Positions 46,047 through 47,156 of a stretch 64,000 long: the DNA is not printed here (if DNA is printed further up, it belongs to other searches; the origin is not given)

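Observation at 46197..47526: CofE-like gamma-glutamyl ligase homologue translationally coupled to a DHFR-like gene inside a thymidylate cluster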

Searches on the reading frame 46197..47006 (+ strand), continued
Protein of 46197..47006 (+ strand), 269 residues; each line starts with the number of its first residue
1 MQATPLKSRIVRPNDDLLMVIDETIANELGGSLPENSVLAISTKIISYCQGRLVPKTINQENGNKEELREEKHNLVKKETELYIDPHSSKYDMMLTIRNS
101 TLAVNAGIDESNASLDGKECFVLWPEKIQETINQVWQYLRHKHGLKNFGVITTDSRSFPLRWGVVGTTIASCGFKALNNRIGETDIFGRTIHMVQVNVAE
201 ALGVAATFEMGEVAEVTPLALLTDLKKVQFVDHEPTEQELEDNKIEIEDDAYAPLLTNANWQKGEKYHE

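Call 64: find_related_loci(query=A1, collection=metagenome_contigs, flank=6000)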
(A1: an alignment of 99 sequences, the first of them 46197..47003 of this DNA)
Query A1 (269 aa) in metagenome_contigs; peptide patterns used: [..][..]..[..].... (x = any residue, [..] = any of these).
600 stretches matched a pattern (row limit reached: there are more); 580 encode a relative of the query (tblastn E <= 1e-3); the best 80 are kept; 80 distinct loci.
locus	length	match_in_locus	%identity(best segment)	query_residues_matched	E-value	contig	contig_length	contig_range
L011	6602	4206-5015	71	1-267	1e-130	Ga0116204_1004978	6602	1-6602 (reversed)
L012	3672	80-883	72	1-265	2e-132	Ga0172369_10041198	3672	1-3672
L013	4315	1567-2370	72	1-265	5e-131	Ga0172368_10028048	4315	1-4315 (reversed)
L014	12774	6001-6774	70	1-264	1e-125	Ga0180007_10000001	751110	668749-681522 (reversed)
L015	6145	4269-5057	67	1-269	9e-123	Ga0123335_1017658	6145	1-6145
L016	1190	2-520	82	97-269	5e-103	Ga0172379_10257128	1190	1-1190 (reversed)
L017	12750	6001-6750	56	1-266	5e-92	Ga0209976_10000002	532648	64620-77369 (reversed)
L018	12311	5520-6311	52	1-266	1e-89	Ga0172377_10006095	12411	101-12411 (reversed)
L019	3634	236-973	52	1-266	2e-90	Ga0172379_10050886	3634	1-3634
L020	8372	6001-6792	52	1-266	1e-89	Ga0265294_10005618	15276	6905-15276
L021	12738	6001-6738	51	1-263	3e-88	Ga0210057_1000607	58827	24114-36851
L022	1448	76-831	51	1-269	2e-93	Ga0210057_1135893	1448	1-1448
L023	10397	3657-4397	48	1-264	7e-85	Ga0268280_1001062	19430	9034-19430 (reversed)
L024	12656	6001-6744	49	1-265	1e-83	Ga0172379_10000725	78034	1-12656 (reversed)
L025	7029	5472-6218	49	1-266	5e-83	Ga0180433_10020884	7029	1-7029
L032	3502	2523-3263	50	1-264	8e-82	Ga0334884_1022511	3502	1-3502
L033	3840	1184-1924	50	1-264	3e-81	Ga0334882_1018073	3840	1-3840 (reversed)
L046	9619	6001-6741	47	1-264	1e-77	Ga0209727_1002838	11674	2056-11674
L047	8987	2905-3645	47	1-264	1e-77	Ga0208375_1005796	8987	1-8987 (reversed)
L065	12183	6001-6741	46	1-264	7e-77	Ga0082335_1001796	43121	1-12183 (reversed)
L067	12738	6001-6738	45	1-263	4e-75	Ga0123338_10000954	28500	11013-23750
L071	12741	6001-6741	49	1-264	5e-74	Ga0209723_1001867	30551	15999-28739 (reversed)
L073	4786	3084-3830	46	1-266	9e-74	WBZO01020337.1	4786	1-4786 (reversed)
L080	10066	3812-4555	42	1-264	9e-69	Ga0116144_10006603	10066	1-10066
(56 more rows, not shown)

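Call 65: find_related_loci(query=A1, collection=viral_contigs, flank=6000)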
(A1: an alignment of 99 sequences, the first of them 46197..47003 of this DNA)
Query A1 (269 aa) in viral_contigs; peptide patterns used: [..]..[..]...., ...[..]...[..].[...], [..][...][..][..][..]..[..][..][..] (x = any residue, [..] = any of these).
105 stretches matched a pattern, but none encodes a relative of the query by tblastn (E <= 1e-3).

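Call 68: search_protein_families(library=ncbifam, proteins=[L047:1039-2478:+, L033:1966-2721:+, L080:7096-7659:+, L032:1390-2466:-], max_evalue=0.00001)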
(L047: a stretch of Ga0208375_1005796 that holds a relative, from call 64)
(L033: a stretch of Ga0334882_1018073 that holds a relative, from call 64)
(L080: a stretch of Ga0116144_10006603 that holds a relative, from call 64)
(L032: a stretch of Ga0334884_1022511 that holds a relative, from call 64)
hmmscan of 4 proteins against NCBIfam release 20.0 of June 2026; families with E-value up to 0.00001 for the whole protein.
L047:1039-2478:+ (479 aa): 16 families
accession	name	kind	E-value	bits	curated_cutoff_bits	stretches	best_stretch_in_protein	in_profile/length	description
TIGR01499.1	folC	subfamily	8.6e-95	318.4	162.65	1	55-465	2-400/400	bifunctional protein FolC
NF047860.1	Tet-DihydfolSynFolCMyb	equivalog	7.4e-69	232.9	700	1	51-463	43-461/468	bifunctional tetrahydrofolate synthase/dihydrofolate synthase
NF008101.0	PRK10846.1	equivalog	8.7e-41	140.1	360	1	73-458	51-407/422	bifunctional tetrahydrofolate synthase/dihydrofolate synthase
NF001126.0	PRK00139.1-4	equivalog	9.2e-15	54.1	373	1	256-453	262-456/486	UDP-N-acetylmuramoyl-L-alanyl-D-glutamate--2,6-diaminopimelate ligase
TIGR01085.1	murE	subfamily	3.5e-14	52.6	257.3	1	267-453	262-445/472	UDP-N-acetylmuramyl-tripeptide synthetase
NF010628.0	PRK14022.1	equivalog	1.7e-13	50.2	536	1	191-453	202-454/483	UDP-N-acetylmuramoyl-L-alanyl-D-glutamate--L-lysine ligase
TIGR01082.1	murC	equivalog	3.9e-13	49.3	335.1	1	188-450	166-433/449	UDP-N-acetylmuramate--L-alanine ligase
TIGR01143.1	murF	subfamily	7e-13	48.3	288.6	1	185-377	145-335/418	UDP-N-acetylmuramoyl-tripeptide--D-alanyl-D-alanine ligase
NF001124.0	PRK00139.1-2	equivalog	1.7e-12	46.9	476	1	260-381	273-391/500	UDP-N-acetylmuramoyl-L-alanyl-D-glutamate--2,6-diaminopimelate ligase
NF008896.0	PRK11929.1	equivalog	3e-11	41.9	1023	1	248-453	264-472/965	bifunctional UDP-N-acetylmuramoyl-L-alanyl-D-glutamate--2,6-diaminopimelate ligase MurE/UDP-N-acetylmuramoyl-tripeptide--D-alanyl-D-alanine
NF001130.0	PRK00139.2-4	equivalog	4.5e-09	35.6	715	1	280-453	313-484/516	UDP-N-acetylmuramoyl-L-alanyl-D-glutamate--2,6-diaminopimelate ligase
TIGR02068.2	cya_phycin_syn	equivalog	3.8e-08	31.8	850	1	276-452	665-847/862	cyanophycin synthetase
NF001129.0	PRK00139.2-3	equivalog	7e-08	31.4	762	0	267-389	295-417/517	UDP-N-acetylmuramoyl-L-alanyl-D-glutamate--2,6-diaminopimelate ligase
NF053645.1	pMurC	equivalog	1.7e-06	27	560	0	265-453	293-482/492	pseudomurein biosynthesis peptide ligase pMurC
NF053648.1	pMurE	equivalog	2.7e-06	26.4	600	0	185-372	185-359/464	pseudomurein biosynthesis peptide ligase pMurE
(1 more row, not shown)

L033:1966-2721:+ (251 aa): 10 families
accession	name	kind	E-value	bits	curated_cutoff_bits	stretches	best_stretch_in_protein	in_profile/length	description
TIGR02068.2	cya_phycin_syn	equivalog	1.9e-15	55.9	850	2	60-161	206-315/862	cyanophycin synthetase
TIGR00768.1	rimK_fam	subfamily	4.9e-15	55.6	143.4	1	66-230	86-262/276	RimK family alpha-L-glutamate ligase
NF040720.1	MptN_Meth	equivalog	7.4e-14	51.5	350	1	66-230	100-276/291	tetrahydromethanopterin:alpha-L-glutamate ligase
NF010623.0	PRK14016.1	subfamily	9.6e-14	50.5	877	1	58-161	205-316/871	cyanophycin synthetase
NF002378.0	PRK01372.1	subfamily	4.9e-11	41.9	243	1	60-227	93-275/305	D-alanine--D-alanine ligase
TIGR01205.1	D_ala_D_alaTIGR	subfamily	3.3e-09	36.2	245.65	1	61-228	100-292/318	D-alanine--D-alanine ligase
TIGR03103.1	trio_acet_GNAT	equivalog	1.6e-06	27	569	0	59-157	289-394/547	N-acetylglutaminylglutamine synthetase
NF002688.0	PRK02471.1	equivalog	4.9e-06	25.2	425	0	57-161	479-594/756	bifunctional glutamate--cysteine ligase GshA/glutathione synthetase GshB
TIGR04187.1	GRASP_SAV_5884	subfamily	5.9e-06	25.7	350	1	76-222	132-289/312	ATP-grasp ribosomal peptide maturase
NF009402.0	PRK12767.1-1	equivalog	7.2e-06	25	218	1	64-140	112-188/329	carbamoyl phosphate synthase-like protein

L080:7096-7659:+ (187 aa): 1 family
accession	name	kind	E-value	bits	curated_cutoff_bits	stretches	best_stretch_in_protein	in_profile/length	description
TIGR00636.1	PduO_Nterm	equivalog_domain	6e-46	156.3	108.45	1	11-180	2-168/171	cob(I)yrinic acid a,c-diamide adenosyltransferase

L032:1390-2466:- (358 aa): 0 families

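Call 69: search_protein_families(library=pfam, proteins=[L047:1039-2478:+, L033:1966-2721:+, L080:7096-7659:+, L032:1390-2466:-, L067:7428-8420:-, L067:6743-7462:+, L071:3642-4178:-, L073:350-1183:+], max_evalue=0.0001)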
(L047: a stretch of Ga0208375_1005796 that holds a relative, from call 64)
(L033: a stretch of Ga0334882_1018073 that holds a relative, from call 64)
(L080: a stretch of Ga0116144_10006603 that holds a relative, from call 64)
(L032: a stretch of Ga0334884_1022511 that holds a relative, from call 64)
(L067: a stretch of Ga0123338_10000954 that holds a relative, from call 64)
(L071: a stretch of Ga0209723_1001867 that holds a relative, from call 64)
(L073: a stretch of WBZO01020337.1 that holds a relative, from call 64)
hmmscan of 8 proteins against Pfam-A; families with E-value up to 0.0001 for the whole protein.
L047:1039-2478:+ (479 aa): 2 families
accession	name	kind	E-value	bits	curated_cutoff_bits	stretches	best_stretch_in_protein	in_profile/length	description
PF02875.26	Mur_ligase_C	-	1.2e-16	62.1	28.4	1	331-454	1-126/127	Mur ligase, glutamate ligase domain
PF08245.18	Mur_ligase_M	-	1.9e-10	41.5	24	1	76-304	1-200/200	Mur ligase middle domain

L033:1966-2721:+ (251 aa): 6 families
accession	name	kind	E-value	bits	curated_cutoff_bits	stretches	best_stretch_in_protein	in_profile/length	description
PF08443.16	RimK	-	1.8e-14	54.2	21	1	67-234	3-177/188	RimK-like ATP-grasp domain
PF14398.11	ATPgrasp_YheCD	-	3.3e-12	46.6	26.8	1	178-230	177-234/255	YheC/D like ATP-grasp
PF03133.20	TTL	-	2.4e-09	37.3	20.1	0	76-138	38-94/292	Tubulin-tyrosine ligase family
PF14397.11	ATPgrasp_ST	-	1.3e-07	31.5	31.4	1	185-227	217-260/278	Sugar-transfer associated ATP-grasp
PF02655.19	ATP-grasp_3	-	3.1e-07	31.1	23.2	1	66-221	2-155/160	ATP-grasp domain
PF07478.18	Dala_Dala_lig_C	-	5.5e-05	23.2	24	1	151-227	107-180/204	D-ala D-ala ligase C-terminus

L080:7096-7659:+ (187 aa): 1 family
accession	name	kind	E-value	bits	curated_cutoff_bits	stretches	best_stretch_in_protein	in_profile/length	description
PF01923.23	Cob_adeno_trans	-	1.6e-49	168.7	24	1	9-169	1-169/171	Cobalamin adenosyltransferase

L032:1390-2466:- (358 aa): 1 family
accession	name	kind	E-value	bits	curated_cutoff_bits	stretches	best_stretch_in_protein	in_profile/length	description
PF01636.29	APH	-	1e-06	29.1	23.2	0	95-222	70-183/239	Phosphotransferase enzyme family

L067:7428-8420:- (330 aa): 1 family
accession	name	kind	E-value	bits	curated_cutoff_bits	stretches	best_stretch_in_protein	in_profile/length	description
PF13480.13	Acetyltransf_6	-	6.1e-28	98.2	22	1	165-309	1-142/143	Acetyltransferase (GNAT) domain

L067:6743-7462:+ (239 aa): 1 family
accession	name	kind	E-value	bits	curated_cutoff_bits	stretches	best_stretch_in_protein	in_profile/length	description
PF02585.22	PIG-L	-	8.9e-29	101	28.2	1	9-141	1-128/129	GlcNAc-PI de-N-acetylase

L071:3642-4178:- (178 aa): 1 family
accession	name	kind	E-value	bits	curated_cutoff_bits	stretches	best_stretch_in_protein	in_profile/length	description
PF11969.13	DcpS_C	-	3.2e-08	34.5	24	1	28-134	1-108/114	Scavenger mRNA decapping enzyme C-term binding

L073:350-1183:+ (277 aa): 3 families
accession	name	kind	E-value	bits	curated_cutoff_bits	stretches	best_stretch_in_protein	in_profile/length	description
PF08282.18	Hydrolase_3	-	4.1e-35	122.2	20.9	1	19-266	2-255/255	haloacid dehalogenase-like hydrolase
PF05116.19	S6PP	-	5.3e-06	26.6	20.3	0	17-61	4-48/247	Sucrose-6F-phosphate phosphohydrolase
PF00702.32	Hydrolase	-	1.2e-05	26.2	26.4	0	195-234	152-191/191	haloacid dehalogenase-like hydrolase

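Call 75: search_protein_families(library=pfam, proteins=[L046:5480-6004:+, L065:5486-6004:+, L046:6695-8428:+, L065:6750-7955:+, L065:2666-4000:+, L065:1302-2669:+, L046:2748-3212:+, L046:1678-2568:-], max_evalue=0.001)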
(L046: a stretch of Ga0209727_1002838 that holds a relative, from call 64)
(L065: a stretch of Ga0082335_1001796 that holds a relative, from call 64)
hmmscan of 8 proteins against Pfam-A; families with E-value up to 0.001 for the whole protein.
L046:5480-6004:+ (174 aa): 0 families

L065:5486-6004:+ (172 aa): 0 families

L046:6695-8428:+ (577 aa): 0 families

L065:6750-7955:+ (401 aa): 7 families
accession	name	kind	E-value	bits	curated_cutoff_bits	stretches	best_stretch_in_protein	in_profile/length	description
PF00534.26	Glycos_transf_1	-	1.3e-44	152.2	26.4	1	214-379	6-171/172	Glycosyl transferases group 1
PF13692.12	Glyco_trans_1_4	-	4.8e-33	114.9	27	1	224-366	2-142/142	Glycosyl transferases group 1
PF13439.12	Glyco_transf_4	-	9.2e-30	104.3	28.5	1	27-204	2-170/170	Glycosyltransferase Family 4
PF13579.12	Glyco_trans_4_4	-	5e-29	102.1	29.7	1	27-199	1-158/158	Glycosyl transferase 4-like domain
PF20706.3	GT4-conflict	-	1.4e-17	64.2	26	1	23-342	8-323/385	Family 4 Glycosyltransferase in conflict systems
PF08323.17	Glyco_transf_5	-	1.9e-05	24.9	22.7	1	93-141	117-169/239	Starch synthase catalytic domain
PF13524.12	Glyco_trans_1_2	-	0.00036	20.9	25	1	310-383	60-131/144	Glycosyl transferase-like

L065:2666-4000:+ (444 aa): 2 families
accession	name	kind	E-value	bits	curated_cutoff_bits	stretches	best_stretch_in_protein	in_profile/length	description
PF08245.18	Mur_ligase_M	-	7.9e-26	91.7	24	1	96-273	1-199/200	Mur ligase middle domain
PF02875.26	Mur_ligase_C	-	8.4e-08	33.5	28.4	1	296-417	1-126/127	Mur ligase, glutamate ligase domain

L065:1302-2669:+ (455 aa): 0 families

L046:2748-3212:+ (154 aa): 0 families

L046:1678-2568:- (296 aa): 0 families

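Call 78: search_protein_representatives(protein=window:46197-47003:+)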
Query: 269 residues. Proteins with E-value up to 0.001 (for the whole library): 1076; up to 1e-10: 551; up to 1e-30: 109. The best 150 are listed.
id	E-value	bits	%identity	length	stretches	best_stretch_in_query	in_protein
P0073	3.8e-82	292.3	55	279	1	3-265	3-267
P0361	2.5e-74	266.7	51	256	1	1-264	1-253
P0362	4.3e-65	236.4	47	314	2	1-192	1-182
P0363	2.3e-61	224.2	48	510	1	1-263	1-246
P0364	8.3e-60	219.1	44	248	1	2-263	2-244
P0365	4.9e-55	203.4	44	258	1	3-265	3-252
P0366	1.9e-54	201.5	50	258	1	67-266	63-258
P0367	2.7e-54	201.0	44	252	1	3-266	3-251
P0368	1.3e-53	198.8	42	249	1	5-266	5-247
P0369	2.6e-51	191.2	44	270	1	2-264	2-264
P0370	1.0e-50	189.3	40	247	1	3-264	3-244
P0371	1.5e-49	185.5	44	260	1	4-262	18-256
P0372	2.9e-49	184.5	44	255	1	1-264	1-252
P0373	7.4e-49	183.2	44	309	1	5-262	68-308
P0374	4.2e-48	180.7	41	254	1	1-264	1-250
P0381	7.4e-44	166.8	41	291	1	9-264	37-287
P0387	1.0e-41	159.8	42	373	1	8-265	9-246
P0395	1.1e-39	153.1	39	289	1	32-264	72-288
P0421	3.9e-35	138.2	37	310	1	2-251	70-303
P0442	3.4e-33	131.9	47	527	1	94-263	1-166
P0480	3.1e-29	118.9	39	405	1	1-234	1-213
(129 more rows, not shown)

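Call 79: search_protein_families(library=pfam, proteins=[P0363, P0442, P0387, P0480, P0362, P0373, P0421, P0381, P0395], max_evalue=0.001)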
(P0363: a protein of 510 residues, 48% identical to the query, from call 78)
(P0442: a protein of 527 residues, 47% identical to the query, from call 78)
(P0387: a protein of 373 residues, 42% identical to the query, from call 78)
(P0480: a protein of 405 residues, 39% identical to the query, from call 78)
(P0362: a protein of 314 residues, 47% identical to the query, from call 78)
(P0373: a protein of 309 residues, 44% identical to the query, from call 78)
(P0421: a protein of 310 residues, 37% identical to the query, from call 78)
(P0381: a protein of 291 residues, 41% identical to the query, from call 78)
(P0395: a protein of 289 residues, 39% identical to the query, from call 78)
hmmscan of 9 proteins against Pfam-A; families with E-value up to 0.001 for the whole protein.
P0363 (510 aa): 2 families
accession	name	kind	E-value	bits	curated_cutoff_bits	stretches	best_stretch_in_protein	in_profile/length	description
PF01996.21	F420_ligase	-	6.6e-32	111.2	25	1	8-205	4-216/218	F420-0:Gamma-glutamyl ligase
PF08443.16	RimK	-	7.6e-13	48.9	21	1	321-502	1-188/188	RimK-like ATP-grasp domain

P0442 (527 aa): 2 families
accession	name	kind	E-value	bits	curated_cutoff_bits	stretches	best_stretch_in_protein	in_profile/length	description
PF01996.21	F420_ligase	-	3.6e-29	102.3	25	1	9-126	100-217/218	F420-0:Gamma-glutamyl ligase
PF00582.32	Usp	-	1.7e-22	80.9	24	2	205-348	3-139/141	Universal stress protein family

P0387 (373 aa): 3 families
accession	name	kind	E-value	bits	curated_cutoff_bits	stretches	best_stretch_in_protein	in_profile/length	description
PF01996.21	F420_ligase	-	2.9e-35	122.2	25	1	11-204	7-217/218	F420-0:Gamma-glutamyl ligase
PF01467.32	CTP_transf_like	-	6.3e-11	43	21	1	255-346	2-91/133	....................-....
PF06574.18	FAD_syn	-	6.3e-05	23.3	27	1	251-277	7-33/158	FAD synthetase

P0480 (405 aa): 2 families
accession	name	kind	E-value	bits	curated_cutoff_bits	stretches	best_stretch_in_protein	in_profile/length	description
PF01288.25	HPPK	-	3.8e-34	118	25.7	1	246-377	1-116/116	7,8-dihydro-6-hydroxymethylpterin-pyrophosphokinase (HPPK)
PF01996.21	F420_ligase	-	6.7e-33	114.5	25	1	72-203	95-218/218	F420-0:Gamma-glutamyl ligase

P0362 (314 aa): 1 family
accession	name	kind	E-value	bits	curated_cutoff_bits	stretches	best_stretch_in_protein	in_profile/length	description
PF01996.21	F420_ligase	-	6.7e-45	153.7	25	2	7-183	3-187/218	F420-0:Gamma-glutamyl ligase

P0373 (309 aa): 1 family
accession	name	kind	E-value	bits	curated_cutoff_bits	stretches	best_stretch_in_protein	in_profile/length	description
PF01996.21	F420_ligase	-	5.7e-30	104.9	25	1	69-269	2-217/218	F420-0:Gamma-glutamyl ligase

P0421 (310 aa): 2 families
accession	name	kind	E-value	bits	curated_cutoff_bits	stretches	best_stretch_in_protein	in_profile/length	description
PF01996.21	F420_ligase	-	3e-35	122.2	25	1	74-279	2-216/218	F420-0:Gamma-glutamyl ligase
PF02592.20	Vut_1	-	1e-05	26.4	27.2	1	2-52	106-151/152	Putative vitamin uptake transporter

P0381 (291 aa): 2 families
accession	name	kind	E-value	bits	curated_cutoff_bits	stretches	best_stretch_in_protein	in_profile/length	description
PF01996.21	F420_ligase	-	1.7e-32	113.1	25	1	112-246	95-217/218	F420-0:Gamma-glutamyl ligase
PF00186.24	DHFR_1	-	5e-09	36.5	25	1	3-144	2-126/159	Dihydrofolate reductase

P0395 (289 aa): 1 family
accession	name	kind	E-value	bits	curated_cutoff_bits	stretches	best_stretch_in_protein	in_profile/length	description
PF01996.21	F420_ligase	-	7.5e-25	88.1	25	1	63-246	15-216/218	F420-0:Gamma-glutamyl ligase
